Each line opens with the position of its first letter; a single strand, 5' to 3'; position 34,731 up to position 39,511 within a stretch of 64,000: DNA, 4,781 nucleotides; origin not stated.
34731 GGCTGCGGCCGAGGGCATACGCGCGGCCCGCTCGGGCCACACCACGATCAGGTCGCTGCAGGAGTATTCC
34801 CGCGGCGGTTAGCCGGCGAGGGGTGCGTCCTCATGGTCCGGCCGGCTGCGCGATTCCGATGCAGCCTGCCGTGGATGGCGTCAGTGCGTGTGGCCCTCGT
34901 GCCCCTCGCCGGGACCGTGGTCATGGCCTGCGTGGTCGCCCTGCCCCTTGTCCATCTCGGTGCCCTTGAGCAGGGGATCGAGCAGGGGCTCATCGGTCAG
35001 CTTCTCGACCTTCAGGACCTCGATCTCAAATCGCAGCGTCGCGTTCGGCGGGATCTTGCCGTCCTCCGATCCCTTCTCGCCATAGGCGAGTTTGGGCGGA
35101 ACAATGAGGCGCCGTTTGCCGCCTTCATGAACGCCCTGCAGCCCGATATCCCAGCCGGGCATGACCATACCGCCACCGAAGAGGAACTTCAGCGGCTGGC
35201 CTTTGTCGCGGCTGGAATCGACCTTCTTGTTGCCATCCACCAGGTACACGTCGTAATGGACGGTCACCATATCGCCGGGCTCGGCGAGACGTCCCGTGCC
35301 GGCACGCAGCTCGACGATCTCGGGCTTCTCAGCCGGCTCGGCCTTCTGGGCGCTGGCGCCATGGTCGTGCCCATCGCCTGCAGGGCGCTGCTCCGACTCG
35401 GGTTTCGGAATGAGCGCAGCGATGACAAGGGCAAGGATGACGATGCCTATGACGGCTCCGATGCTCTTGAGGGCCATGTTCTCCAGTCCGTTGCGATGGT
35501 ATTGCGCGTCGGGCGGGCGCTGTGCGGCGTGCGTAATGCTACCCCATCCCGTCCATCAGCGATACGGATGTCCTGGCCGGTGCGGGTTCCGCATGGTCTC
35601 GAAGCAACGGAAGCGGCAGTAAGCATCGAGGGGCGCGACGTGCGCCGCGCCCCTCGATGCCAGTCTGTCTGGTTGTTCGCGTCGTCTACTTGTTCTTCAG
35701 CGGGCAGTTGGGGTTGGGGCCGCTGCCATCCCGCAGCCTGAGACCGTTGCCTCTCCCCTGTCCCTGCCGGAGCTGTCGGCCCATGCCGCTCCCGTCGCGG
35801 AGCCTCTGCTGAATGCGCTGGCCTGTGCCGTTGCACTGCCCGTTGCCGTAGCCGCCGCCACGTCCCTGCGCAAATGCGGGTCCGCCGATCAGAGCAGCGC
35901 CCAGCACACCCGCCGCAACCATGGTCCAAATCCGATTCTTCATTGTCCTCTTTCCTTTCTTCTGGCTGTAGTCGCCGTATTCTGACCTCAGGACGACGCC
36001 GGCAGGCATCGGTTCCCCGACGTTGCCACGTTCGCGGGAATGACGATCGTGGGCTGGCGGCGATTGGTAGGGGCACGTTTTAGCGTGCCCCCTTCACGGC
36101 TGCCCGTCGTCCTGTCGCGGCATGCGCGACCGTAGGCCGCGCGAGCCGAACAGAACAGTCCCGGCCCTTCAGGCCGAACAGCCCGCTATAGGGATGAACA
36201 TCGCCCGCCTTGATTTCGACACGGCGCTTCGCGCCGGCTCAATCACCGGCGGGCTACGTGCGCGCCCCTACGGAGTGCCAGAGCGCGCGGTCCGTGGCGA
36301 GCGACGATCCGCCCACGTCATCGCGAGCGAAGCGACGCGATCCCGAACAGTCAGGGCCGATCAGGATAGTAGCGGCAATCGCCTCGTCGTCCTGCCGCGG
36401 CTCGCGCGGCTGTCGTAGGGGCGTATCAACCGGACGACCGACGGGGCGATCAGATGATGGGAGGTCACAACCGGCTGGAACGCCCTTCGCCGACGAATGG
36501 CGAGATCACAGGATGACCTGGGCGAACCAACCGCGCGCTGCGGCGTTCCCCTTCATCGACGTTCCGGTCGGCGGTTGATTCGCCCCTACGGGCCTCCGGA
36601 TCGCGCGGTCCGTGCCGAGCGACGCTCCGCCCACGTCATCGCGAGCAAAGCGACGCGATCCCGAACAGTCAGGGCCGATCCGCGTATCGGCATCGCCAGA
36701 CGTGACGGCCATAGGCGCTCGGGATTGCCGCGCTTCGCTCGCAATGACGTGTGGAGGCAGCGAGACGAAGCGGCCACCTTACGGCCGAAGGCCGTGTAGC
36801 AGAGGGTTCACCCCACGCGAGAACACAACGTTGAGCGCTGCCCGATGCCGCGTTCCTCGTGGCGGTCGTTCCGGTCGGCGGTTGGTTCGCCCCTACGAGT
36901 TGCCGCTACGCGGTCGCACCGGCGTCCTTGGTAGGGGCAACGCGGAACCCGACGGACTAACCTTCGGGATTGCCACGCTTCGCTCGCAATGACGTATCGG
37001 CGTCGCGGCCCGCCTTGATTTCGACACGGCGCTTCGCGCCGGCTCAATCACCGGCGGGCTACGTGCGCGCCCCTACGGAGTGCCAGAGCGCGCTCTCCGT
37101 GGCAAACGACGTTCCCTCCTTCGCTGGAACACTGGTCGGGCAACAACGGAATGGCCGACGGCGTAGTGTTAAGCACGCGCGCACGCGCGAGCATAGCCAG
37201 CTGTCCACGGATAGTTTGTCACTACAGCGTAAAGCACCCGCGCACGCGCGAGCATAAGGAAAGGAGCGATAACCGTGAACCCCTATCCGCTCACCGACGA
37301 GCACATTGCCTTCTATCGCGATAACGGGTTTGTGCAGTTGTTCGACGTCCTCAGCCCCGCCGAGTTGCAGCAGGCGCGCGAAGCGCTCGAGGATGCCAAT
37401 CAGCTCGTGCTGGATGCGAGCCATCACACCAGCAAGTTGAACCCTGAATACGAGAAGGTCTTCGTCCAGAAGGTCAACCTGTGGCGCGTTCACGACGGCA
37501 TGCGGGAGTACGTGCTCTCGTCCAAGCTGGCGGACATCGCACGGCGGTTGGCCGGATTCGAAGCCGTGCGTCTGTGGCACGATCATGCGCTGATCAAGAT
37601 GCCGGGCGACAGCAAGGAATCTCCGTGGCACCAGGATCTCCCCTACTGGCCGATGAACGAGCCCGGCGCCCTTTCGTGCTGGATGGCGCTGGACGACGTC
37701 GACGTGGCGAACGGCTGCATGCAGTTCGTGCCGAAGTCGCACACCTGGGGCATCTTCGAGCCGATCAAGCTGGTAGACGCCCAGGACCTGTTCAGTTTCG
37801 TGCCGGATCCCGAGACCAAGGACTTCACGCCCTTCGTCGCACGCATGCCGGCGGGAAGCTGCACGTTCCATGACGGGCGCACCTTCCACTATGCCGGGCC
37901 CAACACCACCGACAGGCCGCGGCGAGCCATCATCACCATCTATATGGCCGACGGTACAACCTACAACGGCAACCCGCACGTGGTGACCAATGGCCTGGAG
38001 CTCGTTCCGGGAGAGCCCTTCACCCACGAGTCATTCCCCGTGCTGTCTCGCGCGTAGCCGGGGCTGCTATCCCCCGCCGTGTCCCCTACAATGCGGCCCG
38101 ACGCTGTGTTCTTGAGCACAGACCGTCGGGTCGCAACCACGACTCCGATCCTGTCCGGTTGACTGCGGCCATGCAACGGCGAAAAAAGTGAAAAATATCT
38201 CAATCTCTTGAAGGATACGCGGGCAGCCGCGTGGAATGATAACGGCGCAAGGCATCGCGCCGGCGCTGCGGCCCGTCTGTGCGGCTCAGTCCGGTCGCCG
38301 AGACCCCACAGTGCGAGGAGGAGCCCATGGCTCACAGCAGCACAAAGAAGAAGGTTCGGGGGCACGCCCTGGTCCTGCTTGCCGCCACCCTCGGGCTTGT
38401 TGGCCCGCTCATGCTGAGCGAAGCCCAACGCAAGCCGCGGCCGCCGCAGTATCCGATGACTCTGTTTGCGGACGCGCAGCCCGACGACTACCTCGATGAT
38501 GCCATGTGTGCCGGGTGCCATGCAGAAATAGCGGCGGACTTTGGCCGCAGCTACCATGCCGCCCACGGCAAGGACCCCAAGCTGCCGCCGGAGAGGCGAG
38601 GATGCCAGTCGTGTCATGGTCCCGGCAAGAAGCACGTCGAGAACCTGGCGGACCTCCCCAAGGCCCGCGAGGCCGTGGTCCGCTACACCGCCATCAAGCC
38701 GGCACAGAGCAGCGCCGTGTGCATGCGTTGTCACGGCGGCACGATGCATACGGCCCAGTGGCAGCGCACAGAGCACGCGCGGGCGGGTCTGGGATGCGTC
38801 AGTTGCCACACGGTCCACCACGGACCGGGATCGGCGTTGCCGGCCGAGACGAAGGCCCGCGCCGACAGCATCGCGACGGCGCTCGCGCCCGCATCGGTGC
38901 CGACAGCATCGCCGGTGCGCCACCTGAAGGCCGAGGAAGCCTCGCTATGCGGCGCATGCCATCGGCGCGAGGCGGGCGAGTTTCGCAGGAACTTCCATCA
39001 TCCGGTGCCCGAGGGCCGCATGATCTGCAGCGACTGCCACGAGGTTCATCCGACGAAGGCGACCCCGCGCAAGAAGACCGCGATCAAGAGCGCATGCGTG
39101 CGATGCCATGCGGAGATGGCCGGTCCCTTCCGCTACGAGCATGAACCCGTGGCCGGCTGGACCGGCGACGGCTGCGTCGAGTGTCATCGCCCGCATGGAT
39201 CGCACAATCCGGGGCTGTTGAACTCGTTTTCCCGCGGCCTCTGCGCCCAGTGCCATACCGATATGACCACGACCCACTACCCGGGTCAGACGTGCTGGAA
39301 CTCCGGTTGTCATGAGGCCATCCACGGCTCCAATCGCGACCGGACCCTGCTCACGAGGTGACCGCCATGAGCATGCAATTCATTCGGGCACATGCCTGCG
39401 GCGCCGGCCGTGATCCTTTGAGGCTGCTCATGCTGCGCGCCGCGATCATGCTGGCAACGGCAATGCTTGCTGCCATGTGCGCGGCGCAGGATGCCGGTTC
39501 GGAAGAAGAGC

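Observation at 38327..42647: Three-gene porin-cytochrome module (decaheme + beta-barrel + lipoprotein octaheme): putative outer-membrane electron conduit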

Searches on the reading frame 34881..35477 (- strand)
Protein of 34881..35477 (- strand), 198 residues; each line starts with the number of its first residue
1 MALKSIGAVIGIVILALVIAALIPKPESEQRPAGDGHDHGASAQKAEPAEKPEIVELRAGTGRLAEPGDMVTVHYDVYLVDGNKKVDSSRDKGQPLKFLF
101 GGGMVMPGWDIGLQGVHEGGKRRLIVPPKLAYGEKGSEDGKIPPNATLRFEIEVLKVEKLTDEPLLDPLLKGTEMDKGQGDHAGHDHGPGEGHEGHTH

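Call 51: search_protein_families(library=pfam, proteins=[window:34881-35477:-], max_evalue=0.001)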
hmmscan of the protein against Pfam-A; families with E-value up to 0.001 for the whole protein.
window:34881-35477:- (198 aa): 1 family
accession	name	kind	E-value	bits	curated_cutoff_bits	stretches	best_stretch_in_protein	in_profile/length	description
PF00254.34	FKBP_C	-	5.6e-30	104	21.1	1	65-155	5-94/94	FKBP-type peptidyl-prolyl cis-trans isomerase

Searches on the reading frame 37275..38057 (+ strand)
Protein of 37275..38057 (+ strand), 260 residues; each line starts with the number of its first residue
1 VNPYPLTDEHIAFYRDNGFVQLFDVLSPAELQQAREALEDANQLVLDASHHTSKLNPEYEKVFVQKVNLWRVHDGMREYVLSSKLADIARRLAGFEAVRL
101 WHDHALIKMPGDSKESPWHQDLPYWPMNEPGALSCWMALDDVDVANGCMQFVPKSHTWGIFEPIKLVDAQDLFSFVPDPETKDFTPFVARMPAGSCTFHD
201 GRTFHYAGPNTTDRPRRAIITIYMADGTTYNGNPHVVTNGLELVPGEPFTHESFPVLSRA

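Call 51: search_protein_families(library=pfam, proteins=[window:37275-38057:+], max_evalue=0.001)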
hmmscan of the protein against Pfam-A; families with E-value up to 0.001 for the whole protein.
window:37275-38057:+ (260 aa): 1 family
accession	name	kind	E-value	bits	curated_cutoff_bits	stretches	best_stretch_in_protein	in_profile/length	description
PF05721.19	PhyH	-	1e-39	137.5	22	1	14-218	1-213/213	Phytanoyl-CoA dioxygenase (PhyH)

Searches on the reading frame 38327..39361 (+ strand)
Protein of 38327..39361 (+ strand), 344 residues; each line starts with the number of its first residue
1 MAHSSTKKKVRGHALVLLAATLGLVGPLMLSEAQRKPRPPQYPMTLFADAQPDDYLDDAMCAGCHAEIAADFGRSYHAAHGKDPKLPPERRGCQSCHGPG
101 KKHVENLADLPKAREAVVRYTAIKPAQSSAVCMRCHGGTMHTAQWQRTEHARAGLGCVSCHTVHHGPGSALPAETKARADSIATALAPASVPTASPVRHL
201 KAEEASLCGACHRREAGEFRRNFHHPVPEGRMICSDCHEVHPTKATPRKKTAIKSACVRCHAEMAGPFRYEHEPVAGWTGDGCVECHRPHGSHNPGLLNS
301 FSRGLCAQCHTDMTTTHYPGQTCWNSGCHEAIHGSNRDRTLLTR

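Call 3: search_protein_families(library=pfam, proteins=[window:38327-39361:+], max_evalue=1)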
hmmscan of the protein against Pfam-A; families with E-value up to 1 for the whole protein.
window:38327-39361:+ (344 aa): 9 families
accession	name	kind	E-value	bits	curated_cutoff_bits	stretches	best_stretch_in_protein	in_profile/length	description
PF09699.15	Paired_CXXCH_1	-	1e-22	80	20.6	5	272-313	1-39/41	Doubled CXXCH motif (Paired_CXXCH_1)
PF22678.1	Cytochrom_c_NrfB-like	-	3.3e-11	43.9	27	2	93-177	1-81/89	Cytochrome c-type protein NrfB-like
PF14522.11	Cytochrome_C7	-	2e-09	37.5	24.8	1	86-136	43-66/67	Cytochrome c7 and related cytochrome c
PF14537.11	Cytochrom_c3_2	-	1.7e-05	25.6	25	0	60-161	8-78/79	Cytochrome c3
PF13435.11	Cytochrome_C554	-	2.9e-05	25.3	20.8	2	102-162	17-84/84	Cytochrome c554 and c-prime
PF22113.1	Mtrc-MtrF_II-IV_dom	-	0.00018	21.5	30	1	77-163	57-165/176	Outer membrane cytochrome MtrC/MtrF-like, domains II/IV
PF03264.19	Cytochrom_NNT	-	0.07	13.3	24.1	2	119-238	26-164/174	NapC/NirT cytochrome c family, N-terminal region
PF07282.18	Cas12f1-like_TNB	-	0.077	13.6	26.3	1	112-165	11-51/60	Cas12f1-like, TNB domain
PF02497.21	Arteri_GP4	-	0.11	13.1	27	0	255-301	20-66/174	Arterivirus glycoprotein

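Call 4: search_protein_families(library=ncbifam, proteins=[window:38327-39361:+], max_evalue=1)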
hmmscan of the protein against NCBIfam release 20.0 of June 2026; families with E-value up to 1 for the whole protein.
window:38327-39361:+ (344 aa): 11 families
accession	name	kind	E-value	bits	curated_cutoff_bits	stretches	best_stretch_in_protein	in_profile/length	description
TIGR03508.1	decahem_SO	subfamily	2.2e-54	184.6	192.2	2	197-338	109-257/258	DmsE family decaheme c-type cytochrome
NF041028.1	decahem_GSU2203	exception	6.3e-52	176.7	325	1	51-311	29-253/317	GSU2203 family decaheme c-type cytochrome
TIGR01905.1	paired_CXXCH_1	subfamily_domain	1.4e-18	66.5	25.2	2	272-314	1-40/41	doubled CXXCH domain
NF008659.0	PRK11659.1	equivalog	1.2e-15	57.7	184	2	57-169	45-150/188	cytochrome c nitrite reductase pentaheme subunit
TIGR03146.1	cyt_nit_nrfB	equivalog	5.9e-12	46.1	166.6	2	58-176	11-131/145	cytochrome c nitrite reductase pentaheme subunit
TIGR03153.1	cytochr_NrfH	equivalog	2.3e-09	37.4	134.2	2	126-239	25-134/138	cytochrome c nitrite reductase small subunit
NF049875.1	NetB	exception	0.0005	20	380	2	205-263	138-197/211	Nrf-like electron transfer protein NetB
NF043010.1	Cyt554_Nsmonas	equivalog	0.00062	19.2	400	1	53-105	75-123/238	cytochrome c-550 CycA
NF045722.1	c3_cytochr_TmcA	equivalog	0.0015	18.4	114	1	199-267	51-117/125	acidic tetraheme cytochrome c3 TmcA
NF047727.1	4hemeCytCCctA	equivalog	0.024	14.8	180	1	204-262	56-105/109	tetraheme c-type cytochrome CctA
NF040996.1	MamX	equivalog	0.56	9.6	400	1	230-319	51-107/264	magnetosome protein MamX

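Call 25: search_solved_structures(query=window:38327-39358:+, max_evalue=0.01, show_alignments=2)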
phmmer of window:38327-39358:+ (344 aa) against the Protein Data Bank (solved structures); distinct sequences matched with E-value up to 0.01: 4.
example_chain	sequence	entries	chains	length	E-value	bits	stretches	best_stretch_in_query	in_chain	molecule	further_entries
6r2q_A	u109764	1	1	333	8.8e-27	97.6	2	201-325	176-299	Cystathionine beta-synthase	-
2ozy_A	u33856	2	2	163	2.1e-07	33.8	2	57-167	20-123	Cytochrome c-type protein nrfB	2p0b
1kwj_A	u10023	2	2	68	0.00066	22.3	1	222-269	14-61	cytochrome c7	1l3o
1ehj_A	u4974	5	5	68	0.00086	22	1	222-269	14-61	CYTOCHROME C7 | CYTOCHROME C551.5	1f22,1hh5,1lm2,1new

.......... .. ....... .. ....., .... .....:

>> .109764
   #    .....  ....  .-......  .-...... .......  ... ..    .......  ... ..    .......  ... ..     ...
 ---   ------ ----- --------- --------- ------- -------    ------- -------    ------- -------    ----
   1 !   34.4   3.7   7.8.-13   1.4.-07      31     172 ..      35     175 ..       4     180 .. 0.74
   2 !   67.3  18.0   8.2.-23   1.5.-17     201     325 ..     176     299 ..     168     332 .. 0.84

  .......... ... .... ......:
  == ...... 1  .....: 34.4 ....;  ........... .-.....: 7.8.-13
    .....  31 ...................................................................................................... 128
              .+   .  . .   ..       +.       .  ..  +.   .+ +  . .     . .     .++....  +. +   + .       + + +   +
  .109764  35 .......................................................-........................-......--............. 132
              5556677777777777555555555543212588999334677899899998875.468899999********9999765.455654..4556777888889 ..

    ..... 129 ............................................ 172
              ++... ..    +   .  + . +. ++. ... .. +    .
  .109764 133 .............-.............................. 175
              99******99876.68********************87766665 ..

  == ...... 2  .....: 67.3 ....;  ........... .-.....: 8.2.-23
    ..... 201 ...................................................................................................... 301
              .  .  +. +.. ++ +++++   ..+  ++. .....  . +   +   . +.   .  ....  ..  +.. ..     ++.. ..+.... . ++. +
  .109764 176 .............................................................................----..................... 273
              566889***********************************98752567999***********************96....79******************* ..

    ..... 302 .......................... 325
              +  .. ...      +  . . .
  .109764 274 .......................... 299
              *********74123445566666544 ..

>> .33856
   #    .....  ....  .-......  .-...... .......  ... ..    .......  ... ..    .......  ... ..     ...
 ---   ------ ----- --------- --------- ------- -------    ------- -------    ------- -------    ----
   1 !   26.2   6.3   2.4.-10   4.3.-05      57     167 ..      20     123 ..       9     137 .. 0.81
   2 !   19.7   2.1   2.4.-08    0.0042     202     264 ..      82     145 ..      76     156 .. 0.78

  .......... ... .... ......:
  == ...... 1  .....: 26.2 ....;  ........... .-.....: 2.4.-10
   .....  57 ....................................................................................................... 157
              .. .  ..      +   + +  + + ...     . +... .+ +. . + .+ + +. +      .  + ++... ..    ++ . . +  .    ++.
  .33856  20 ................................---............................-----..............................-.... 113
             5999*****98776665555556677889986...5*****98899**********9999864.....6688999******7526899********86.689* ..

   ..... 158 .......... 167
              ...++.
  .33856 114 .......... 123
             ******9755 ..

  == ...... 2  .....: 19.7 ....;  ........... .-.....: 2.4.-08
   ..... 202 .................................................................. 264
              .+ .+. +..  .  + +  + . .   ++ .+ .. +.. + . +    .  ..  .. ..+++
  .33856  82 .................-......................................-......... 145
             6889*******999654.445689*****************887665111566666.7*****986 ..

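Call 60: find_homologous_proteins(query=window:38327-39358:+)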
Query window:38327-39358:+ (344 aa): 1533 proteins with E <= 0.001 among 8000 candidates; the best 120 are listed.
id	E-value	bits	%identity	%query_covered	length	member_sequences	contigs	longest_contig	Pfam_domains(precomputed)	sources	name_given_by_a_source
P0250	2.2e-237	805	100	100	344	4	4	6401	PF09699.16,PF14537.12,PF22678.2,PF14522.12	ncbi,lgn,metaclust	metaclust:status=active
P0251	2.0e-165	569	69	100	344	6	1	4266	PF09699.16,PF22678.2,PF14522.12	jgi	-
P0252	2.8e-164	565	71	95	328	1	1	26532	PF09699.16,PF13435.12,PF22678.2,PF14522.12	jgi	jgi:predicted CXXCH cytochrome family protein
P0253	1.7e-149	516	62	100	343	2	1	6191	PF09699.16,PF14537.12,PF13435.12,PF22678.2,PF14522.12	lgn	-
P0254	4.0e-143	495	61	100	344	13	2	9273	PF09699.16,PF14537.12,PF22678.2,PF14522.12,PF22113.2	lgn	-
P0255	2.0e-125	437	58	95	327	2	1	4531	PF09699.16,PF14537.12,PF22678.2,PF14522.12,PF22113.2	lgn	-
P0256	6.6e-118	412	54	96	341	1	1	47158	PF09699.16,PF14537.12,PF13435.12,PF22678.2,PF14522.12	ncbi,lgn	-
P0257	2.4e-114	400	51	94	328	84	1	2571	PF09699.16,PF14537.12,PF13435.12,PF22678.2,PF14522.12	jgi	jgi:predicted CXXCH cytochrome family protein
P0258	9.9e-114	398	51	98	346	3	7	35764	PF09699.16,PF14537.12,PF22678.2,PF14522.12,PF22113.2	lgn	-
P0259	1.3e-112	395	51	94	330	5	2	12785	PF09699.16,PF14537.12,PF22678.2,PF14522.12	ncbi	-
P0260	3.5e-112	393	51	96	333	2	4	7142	PF09699.16,PF14537.12,PF22678.2,PF14522.12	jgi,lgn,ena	jgi:predicted CXXCH cytochrome family protein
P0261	1.6e-111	391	50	94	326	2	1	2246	PF09699.16,PF14537.12,PF22678.2,PF14522.12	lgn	-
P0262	1.8e-111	391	49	98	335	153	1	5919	PF09699.16,PF14537.12,PF22678.2,PF14522.12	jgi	jgi:predicted CXXCH cytochrome family protein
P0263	2.4e-111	391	51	97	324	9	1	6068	PF09699.16,PF14537.12,PF22678.2,PF14522.12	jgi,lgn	-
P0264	1.1e-110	389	50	95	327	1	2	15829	PF09699.16,PF14537.12,PF22678.2,PF14522.12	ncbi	-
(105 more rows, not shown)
